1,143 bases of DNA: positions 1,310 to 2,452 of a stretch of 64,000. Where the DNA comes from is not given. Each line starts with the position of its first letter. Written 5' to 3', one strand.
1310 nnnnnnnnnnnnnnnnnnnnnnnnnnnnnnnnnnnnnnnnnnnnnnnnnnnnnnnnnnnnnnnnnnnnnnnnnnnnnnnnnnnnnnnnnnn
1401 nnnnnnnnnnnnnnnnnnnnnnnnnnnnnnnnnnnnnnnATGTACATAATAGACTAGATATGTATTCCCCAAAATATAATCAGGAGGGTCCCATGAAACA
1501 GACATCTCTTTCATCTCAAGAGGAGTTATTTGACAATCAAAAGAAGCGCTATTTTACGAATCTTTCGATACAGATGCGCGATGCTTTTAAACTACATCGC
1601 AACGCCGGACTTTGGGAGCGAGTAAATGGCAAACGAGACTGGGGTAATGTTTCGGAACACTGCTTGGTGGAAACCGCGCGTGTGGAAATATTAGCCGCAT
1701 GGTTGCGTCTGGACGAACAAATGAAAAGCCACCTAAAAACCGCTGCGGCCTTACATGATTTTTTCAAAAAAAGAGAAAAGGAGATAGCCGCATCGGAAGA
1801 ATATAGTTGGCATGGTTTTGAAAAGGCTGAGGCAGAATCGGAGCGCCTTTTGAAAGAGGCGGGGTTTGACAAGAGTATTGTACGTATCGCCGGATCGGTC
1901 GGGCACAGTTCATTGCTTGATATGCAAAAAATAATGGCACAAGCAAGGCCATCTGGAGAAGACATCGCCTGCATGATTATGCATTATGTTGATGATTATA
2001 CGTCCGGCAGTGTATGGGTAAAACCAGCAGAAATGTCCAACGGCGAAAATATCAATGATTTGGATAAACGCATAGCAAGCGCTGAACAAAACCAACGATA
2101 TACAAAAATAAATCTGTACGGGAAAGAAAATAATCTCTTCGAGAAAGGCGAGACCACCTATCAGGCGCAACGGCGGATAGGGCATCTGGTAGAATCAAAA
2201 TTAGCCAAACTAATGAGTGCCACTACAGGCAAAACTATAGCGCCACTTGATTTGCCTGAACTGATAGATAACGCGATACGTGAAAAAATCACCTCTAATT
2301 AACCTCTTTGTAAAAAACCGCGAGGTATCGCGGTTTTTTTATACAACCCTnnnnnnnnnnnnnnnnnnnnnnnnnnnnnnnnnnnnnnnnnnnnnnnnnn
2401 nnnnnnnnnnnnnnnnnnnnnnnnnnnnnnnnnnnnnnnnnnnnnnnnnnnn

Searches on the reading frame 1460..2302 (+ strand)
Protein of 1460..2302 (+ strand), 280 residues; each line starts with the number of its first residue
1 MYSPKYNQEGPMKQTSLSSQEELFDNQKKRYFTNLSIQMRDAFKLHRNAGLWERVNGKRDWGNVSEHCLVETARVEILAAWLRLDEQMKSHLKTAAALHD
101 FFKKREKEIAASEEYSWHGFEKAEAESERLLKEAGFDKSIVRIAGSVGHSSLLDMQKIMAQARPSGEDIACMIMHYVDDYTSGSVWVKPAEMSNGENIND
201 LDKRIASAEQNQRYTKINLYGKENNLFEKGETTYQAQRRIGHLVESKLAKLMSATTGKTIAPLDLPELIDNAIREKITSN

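Call 61: find_encoding_contigs(protein=window:1460-2302:+, flank=10000, max_places=3)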
Protein window:1460-2302:+ (280 aa): no gene with exactly this product is on record in the collection.
